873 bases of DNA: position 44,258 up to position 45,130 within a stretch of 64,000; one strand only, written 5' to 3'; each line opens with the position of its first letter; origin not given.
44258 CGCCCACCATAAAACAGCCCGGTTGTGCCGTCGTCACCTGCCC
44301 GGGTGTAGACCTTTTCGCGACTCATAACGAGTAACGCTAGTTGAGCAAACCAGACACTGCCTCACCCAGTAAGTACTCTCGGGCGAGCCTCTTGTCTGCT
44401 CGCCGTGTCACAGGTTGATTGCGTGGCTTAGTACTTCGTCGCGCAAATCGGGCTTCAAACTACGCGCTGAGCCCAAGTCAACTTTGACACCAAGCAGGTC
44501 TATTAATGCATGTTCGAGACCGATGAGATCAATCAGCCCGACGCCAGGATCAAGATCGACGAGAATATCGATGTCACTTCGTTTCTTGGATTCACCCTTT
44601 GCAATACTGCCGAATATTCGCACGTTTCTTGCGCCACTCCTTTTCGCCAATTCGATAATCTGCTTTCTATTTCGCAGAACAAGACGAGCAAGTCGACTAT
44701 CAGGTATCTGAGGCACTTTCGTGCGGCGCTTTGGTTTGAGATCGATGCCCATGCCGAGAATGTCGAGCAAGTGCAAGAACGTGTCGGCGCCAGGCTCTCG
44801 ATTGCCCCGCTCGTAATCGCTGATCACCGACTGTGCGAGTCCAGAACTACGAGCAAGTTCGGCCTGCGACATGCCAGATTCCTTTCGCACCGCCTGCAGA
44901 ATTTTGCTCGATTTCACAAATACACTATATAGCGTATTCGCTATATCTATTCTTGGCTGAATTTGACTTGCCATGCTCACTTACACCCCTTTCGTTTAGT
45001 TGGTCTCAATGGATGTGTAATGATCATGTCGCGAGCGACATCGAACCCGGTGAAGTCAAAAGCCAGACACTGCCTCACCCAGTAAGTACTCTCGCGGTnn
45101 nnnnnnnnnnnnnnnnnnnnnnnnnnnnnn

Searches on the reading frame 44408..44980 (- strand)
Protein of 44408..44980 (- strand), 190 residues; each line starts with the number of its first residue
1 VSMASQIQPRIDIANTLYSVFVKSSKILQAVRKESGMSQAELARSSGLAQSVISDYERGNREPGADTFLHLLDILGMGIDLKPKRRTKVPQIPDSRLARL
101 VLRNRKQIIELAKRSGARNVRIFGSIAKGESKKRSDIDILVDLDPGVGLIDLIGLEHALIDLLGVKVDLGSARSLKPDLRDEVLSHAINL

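Call 4: search_protein_families(library=pfam, proteins=[window:44408-44980:-], max_evalue=1)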
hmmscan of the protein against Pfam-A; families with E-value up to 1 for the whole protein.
window:44408-44980:- (190 aa): 13 families
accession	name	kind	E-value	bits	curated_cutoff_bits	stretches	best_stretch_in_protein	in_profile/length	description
PF01381.28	HTH_3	-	5.3e-13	49.2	23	1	28-80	1-53/55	Helix-turn-helix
PF01909.29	NTP_transf_2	-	1.3e-11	45.2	21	1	110-188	7-91/93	Nucleotidyltransferase domain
PF18765.7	Polbeta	-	2e-10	41.1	26.9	1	107-188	2-85/93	Polymerase beta, Nucleotidyltransferase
PF13560.12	HTH_31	-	6.9e-09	36.3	27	1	28-80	6-59/64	Helix-turn-helix domain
PF12844.13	HTH_19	-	2.8e-07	30.8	30.2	1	28-76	4-52/64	Helix-turn-helix domain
PF13412.12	HTH_24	-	2.4e-05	24.3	21.9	1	26-55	7-36/48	Winged helix-turn-helix DNA-binding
PF13443.12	HTH_26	-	0.00051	20.7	22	1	28-79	2-54/63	Cro/C1-type HTH DNA-binding domain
PF13744.12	HTH_37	-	0.02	15.1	27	1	26-60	21-55/80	Helix-turn-helix domain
PF22600.2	MTPAP-like_central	-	0.021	15.4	27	1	117-144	39-66/139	Poly(A) RNA polymerase, mitochondrial-like, central palm domain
PF15731.11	MqsA_antitoxin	-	0.05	14.2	30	1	24-75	70-120/131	Antitoxin component of bacterial toxin-antitoxin system, MqsA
PF09339.16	HTH_IclR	-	0.06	13.6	22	1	25-52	6-34/52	IclR helix-turn-helix domain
PF13413.12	HTH_25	-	0.11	12.8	24.6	1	27-60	1-34/62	Helix-turn-helix domain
PF22495.2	HTH_92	-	0.11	12.2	27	1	30-61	2-33/45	RsaL-like HTH domain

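Call 5: search_protein_families(library=ncbifam, proteins=[window:44408-44980:-], max_evalue=1)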
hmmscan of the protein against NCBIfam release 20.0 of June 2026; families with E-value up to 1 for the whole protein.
window:44408-44980:- (190 aa): 19 families
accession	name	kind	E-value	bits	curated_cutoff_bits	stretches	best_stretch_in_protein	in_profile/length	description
NF047752.1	MntA_antitoxin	equivalog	2.8e-10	40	60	1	114-188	4-78/106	type VII toxin-antitoxin system MntA family adenylyltransferase antitoxin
TIGR03070.1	couple_hipB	subfamily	6.7e-10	38.8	71.65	1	26-77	5-56/58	type II toxin-antitoxin system Y4mF family antitoxin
NF041951.1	phage_RstR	subfamily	5.6e-08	33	80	1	25-81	4-60/108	RstR family transcriptional repressor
NF007271.0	PRK09726.1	equivalog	7.7e-06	25.8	79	1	25-90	14-78/88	type II toxin-antitoxin system antitoxin HipB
NF003162.0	PRK04140.1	equivalog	9.2e-06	24.9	263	1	25-78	128-181/317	transcriptional regulator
NF007408.0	PRK09943.1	equivalog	1.8e-05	24.4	211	1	25-79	9-63/185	HTH-type transcriptional regulator PuuR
TIGR03830.1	CxxCG_CxxCG_HTH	subfamily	0.00012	21.8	61.8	1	27-65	69-107/127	type II TA system antitoxin MqsA family protein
NF007257.0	PRK09706.1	subfamily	0.00014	21.7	101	1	28-75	10-57/135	transcriptional repressor DicA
TIGR00270.2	TIGR00270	equivalog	0.00056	19.7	110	1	25-76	77-128/159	multiprotein bridging factor aMBF1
NF006328.0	PRK08558.1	equivalog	0.005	16.5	184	1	26-84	15-71/238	adenine phosphoribosyltransferase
NF052239.1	antitox_spr1629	equivalog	0.015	14.4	335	1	26-75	5-54/377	spr1629 family repressor/antitoxin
NF010309.0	PRK13746.1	subfamily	0.021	14.1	193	1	104-143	15-54/263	aminoglycoside adenylyltransferase family protein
NF010465.0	PRK13890.1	equivalog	0.024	14.7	96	1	31-66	13-48/121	conjugal transfer protein TrbA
NF046032.1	TransRegSlrRBacil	equivalog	0.028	14.5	250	1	26-69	4-47/149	HTH-type transcriptional regulator SlrR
NF012157.0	ANT_3pp_I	equivalog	0.059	12.6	375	1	104-144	9-49/256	AadA family aminoglycoside 3''-O-nucleotidyltransferase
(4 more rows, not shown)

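Call 7: find_encoding_contigs(protein=window:44408-44980:-, flank=4000, max_places=10)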
Protein window:44408-44980:- (190 aa): no gene with exactly this product is on record in the collection.

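Call 11: find_encoding_contigs(protein=window:44408-44974:-, flank=4000, max_places=10)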
Protein window:44408-44974:- (188 aa): no gene with exactly this product is on record in the collection.

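Call 13: find_homologous_proteins(query=window:44408-44980:-)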
Query window:44408-44980:- (190 aa): 105 proteins with E <= 0.001 among 455 candidates.
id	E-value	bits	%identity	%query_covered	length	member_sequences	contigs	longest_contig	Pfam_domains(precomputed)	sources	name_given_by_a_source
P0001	2.6e-106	371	96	99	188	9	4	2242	PF13412.13,PF18765.8,PF12844.14,PF01381.29,PF13560.13,PF01909.30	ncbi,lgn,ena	-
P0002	9.8e-73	262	66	100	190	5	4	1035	PF18765.8,PF12844.14,PF01381.29,PF13560.13,PF01909.30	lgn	-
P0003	1.0e-72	262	66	97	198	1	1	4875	PF18765.8,PF12844.14,PF01381.29,PF13560.13,PF01909.30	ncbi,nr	ncbi:MAG: helix-turn-helix domain-containing protein [Acidimicrobiia bacterium]|nr:helix-turn-helix 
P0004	2.6e-72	260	66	97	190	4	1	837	PF18765.8,PF12844.14,PF01381.29,PF13560.13,PF01909.30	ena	-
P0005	1.7e-71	258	69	94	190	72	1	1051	PF18765.8,PF12844.14,PF01381.29,PF13560.13,PF01909.30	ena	-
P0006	6.0e-71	256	65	97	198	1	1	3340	PF18765.8,PF12844.14,PF01381.29,PF13560.13,PF01909.30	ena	-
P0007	8.4e-71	255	64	97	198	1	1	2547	PF18765.8,PF12844.14,PF01381.29,PF13560.13,PF01909.30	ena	-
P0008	1.2e-70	255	64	97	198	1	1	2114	PF18765.8,PF12844.14,PF01381.29,PF13560.13,PF01909.30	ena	-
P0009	2.1e-70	254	66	95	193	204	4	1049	PF18765.8,PF12844.14,PF01381.29,PF13560.13,PF01909.30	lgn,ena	-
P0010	3.9e-70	253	67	94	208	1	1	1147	PF18765.8,PF12844.14,PF01381.29,PF13560.13,PF01909.30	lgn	-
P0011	8.2e-70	252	64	97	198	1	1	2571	PF18765.8,PF12844.14,PF01381.29,PF13560.13,PF01909.30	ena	-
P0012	1.0e-69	252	66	95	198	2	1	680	PF18765.8,PF12844.14,PF01381.29,PF13560.13,PF01909.30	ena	-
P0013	1.0e-69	252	67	96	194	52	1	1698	PF18765.8,PF12844.14,PF01381.29,PF13560.13,PF01909.30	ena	-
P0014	1.1e-69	252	67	94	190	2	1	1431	PF18765.8,PF12844.14,PF01381.29,PF13560.13,PF01909.30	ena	-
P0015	1.4e-69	251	66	95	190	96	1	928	PF18765.8,PF12844.14,PF01381.29,PF13560.13,PF01909.30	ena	-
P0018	2.4e-68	247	70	89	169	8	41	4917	PF18765.8,PF12844.14,PF01381.29,PF13560.13,PF01909.30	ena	-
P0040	3.0e-35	140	43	87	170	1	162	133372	PF18765.8,PF12844.14,PF01381.29,PF13560.13,PF01909.30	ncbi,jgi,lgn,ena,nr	ncbi:MAG: helix-turn-helix domain-containing protein [Ilumatobacteraceae bacterium]|jgi:uncharacteri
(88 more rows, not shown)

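Call 14: find_encoding_contigs(protein=P0001, flank=5000, max_places=10)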
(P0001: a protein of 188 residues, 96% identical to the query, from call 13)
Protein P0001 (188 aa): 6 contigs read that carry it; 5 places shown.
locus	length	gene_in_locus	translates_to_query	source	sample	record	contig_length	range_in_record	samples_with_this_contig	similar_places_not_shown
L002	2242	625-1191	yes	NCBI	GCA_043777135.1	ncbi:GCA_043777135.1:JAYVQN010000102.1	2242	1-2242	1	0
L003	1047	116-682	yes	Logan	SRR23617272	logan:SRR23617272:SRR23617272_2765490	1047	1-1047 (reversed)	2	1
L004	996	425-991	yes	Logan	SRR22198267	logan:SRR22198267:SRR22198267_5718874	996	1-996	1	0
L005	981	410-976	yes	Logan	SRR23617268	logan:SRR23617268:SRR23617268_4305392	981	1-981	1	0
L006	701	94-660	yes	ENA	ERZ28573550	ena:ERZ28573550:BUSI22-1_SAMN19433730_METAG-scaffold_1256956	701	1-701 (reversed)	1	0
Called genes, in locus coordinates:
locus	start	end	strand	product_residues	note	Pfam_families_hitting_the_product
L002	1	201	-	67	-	?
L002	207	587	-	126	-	-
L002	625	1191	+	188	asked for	PF12844:HTH_19 (weak), PF13412:HTH_24 (faint), PF01381:HTH_3, PF13560:HTH_31, PF01909:NTP_transf_2, PF18765:Polbeta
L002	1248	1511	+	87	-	PF01934:HepT-like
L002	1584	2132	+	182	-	PF01923:Cob_adeno_trans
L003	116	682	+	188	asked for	PF12844:HTH_19 (weak), PF13412:HTH_24 (faint), PF01381:HTH_3, PF13560:HTH_31, PF01909:NTP_transf_2, PF18765:Polbeta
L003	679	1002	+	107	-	PF01934:HepT-like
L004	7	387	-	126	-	-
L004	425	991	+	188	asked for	PF12844:HTH_19 (weak), PF13412:HTH_24 (faint), PF01381:HTH_3, PF13560:HTH_31, PF01909:NTP_transf_2, PF18765:Polbeta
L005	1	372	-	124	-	?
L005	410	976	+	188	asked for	PF12844:HTH_19 (weak), PF13412:HTH_24 (faint), PF01381:HTH_3, PF13560:HTH_31, PF01909:NTP_transf_2, PF18765:Polbeta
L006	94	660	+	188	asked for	PF12844:HTH_19 (weak), PF13412:HTH_24 (faint), PF01381:HTH_3, PF13560:HTH_31, PF01909:NTP_transf_2, PF18765:Polbeta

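Call 15: find_encoding_contigs(protein=P0003, flank=5000, max_places=10)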
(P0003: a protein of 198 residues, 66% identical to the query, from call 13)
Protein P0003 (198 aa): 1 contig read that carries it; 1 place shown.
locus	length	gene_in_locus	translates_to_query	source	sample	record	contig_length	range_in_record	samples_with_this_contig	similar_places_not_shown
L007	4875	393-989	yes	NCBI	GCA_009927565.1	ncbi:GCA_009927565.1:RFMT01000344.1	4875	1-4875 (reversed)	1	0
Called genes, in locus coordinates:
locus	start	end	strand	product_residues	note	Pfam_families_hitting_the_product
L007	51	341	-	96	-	-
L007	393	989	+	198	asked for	PF13560:HTH_31, PF01381:HTH_3, PF12844:HTH_19, PF01909:NTP_transf_2, PF18765:Polbeta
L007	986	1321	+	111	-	PF01934:HepT-like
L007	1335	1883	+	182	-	PF01923:Cob_adeno_trans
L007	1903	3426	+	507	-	PF02789:Peptidase_M17_N, PF00883:Peptidase_M17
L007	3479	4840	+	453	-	-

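Call 16: find_encoding_contigs(protein=P0018, flank=5000, max_places=10)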
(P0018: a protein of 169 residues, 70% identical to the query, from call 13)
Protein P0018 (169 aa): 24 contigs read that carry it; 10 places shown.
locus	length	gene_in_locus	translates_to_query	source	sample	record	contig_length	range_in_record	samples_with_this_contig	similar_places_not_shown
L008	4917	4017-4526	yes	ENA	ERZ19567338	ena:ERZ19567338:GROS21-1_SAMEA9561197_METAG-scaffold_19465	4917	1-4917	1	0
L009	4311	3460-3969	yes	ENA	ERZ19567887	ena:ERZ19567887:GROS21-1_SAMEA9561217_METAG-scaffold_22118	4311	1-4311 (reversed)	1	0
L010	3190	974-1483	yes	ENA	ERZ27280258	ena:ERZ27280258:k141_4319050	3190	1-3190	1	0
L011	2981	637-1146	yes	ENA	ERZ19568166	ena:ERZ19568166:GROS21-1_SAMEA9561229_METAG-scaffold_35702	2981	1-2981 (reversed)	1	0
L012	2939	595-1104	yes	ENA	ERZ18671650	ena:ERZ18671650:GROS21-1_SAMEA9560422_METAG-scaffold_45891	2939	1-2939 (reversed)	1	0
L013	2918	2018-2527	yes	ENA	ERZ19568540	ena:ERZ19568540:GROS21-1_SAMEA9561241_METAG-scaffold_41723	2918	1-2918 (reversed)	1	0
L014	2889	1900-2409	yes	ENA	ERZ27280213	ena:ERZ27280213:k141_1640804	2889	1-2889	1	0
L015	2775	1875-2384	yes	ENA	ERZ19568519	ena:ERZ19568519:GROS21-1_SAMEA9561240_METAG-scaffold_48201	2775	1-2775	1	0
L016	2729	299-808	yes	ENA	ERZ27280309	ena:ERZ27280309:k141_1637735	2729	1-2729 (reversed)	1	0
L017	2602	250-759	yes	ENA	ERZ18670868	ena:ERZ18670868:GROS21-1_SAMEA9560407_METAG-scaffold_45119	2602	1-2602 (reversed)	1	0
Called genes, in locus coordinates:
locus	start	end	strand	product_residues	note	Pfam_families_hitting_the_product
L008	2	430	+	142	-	?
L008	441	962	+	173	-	-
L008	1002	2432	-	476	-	PF00171:Aldedh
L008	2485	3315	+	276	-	PF02668:TauD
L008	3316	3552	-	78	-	-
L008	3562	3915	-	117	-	-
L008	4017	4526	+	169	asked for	PF12844:HTH_19, PF13560:HTH_31, PF01381:HTH_3, PF01909:NTP_transf_2, PF18765:Polbeta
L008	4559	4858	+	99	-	PF01934:HepT-like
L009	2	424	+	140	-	?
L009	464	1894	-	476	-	PF00171:Aldedh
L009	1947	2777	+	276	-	PF02668:TauD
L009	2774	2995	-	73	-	-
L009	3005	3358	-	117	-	-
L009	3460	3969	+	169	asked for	PF12844:HTH_19, PF13560:HTH_31, PF01381:HTH_3, PF01909:NTP_transf_2, PF18765:Polbeta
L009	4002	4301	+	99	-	PF01934:HepT-like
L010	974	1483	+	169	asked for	PF12844:HTH_19, PF13560:HTH_31, PF01381:HTH_3, PF01909:NTP_transf_2, PF18765:Polbeta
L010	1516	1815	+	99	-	PF01934:HepT-like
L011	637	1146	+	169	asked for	PF12844:HTH_19, PF13560:HTH_31, PF01381:HTH_3, PF01909:NTP_transf_2, PF18765:Polbeta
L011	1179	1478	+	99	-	PF01934:HepT-like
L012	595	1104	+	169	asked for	PF12844:HTH_19, PF13560:HTH_31, PF01381:HTH_3, PF01909:NTP_transf_2, PF18765:Polbeta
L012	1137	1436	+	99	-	PF01934:HepT-like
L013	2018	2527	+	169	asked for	PF12844:HTH_19, PF13560:HTH_31, PF01381:HTH_3, PF01909:NTP_transf_2, PF18765:Polbeta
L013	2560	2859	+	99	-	PF01934:HepT-like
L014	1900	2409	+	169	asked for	PF12844:HTH_19, PF13560:HTH_31, PF01381:HTH_3, PF01909:NTP_transf_2, PF18765:Polbeta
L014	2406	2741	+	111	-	PF01934:HepT-like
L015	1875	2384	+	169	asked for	PF12844:HTH_19, PF13560:HTH_31, PF01381:HTH_3, PF01909:NTP_transf_2, PF18765:Polbeta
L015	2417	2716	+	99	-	PF01934:HepT-like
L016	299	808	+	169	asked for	PF12844:HTH_19, PF13560:HTH_31, PF01381:HTH_3, PF01909:NTP_transf_2, PF18765:Polbeta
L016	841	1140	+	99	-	PF01934:HepT-like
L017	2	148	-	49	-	?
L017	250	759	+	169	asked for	PF12844:HTH_19, PF13560:HTH_31, PF01381:HTH_3, PF01909:NTP_transf_2, PF18765:Polbeta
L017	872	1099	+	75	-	PF01934:HepT-like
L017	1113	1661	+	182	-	PF01923:Cob_adeno_trans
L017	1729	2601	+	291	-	?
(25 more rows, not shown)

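Call 32: search_protein_families(library=pfam, proteins=[L003:679-1002:+, L007:986-1321:+], max_evalue=1)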
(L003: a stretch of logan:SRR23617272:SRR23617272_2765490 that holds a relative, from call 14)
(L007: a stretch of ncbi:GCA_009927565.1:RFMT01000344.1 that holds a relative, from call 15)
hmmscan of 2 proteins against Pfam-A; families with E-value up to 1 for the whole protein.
L003:679-1002:+ (107 aa): 2 families
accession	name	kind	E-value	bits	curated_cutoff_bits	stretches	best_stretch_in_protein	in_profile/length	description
PF01934.22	HepT-like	-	4.2e-20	72.1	23.5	1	24-103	17-119/120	Ribonuclease HepT-like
PF23263.1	C8-3_MUC4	-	0.28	11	25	1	33-55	22-44/50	Mucin-4-like C8-3 domain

L007:986-1321:+ (111 aa): 3 families
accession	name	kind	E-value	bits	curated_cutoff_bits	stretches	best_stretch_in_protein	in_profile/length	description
PF01934.22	HepT-like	-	2.1e-16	60.2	23.5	1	13-103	2-119/120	Ribonuclease HepT-like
PF21492.2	bL31_N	-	0.023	14.8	27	1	58-77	39-58/60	Ribosomal protein L31p, N-terminal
PF13410.11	GST_C_2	-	0.033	14.7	24.9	0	6-31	5-27/69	Glutathione S-transferase, C-terminal domain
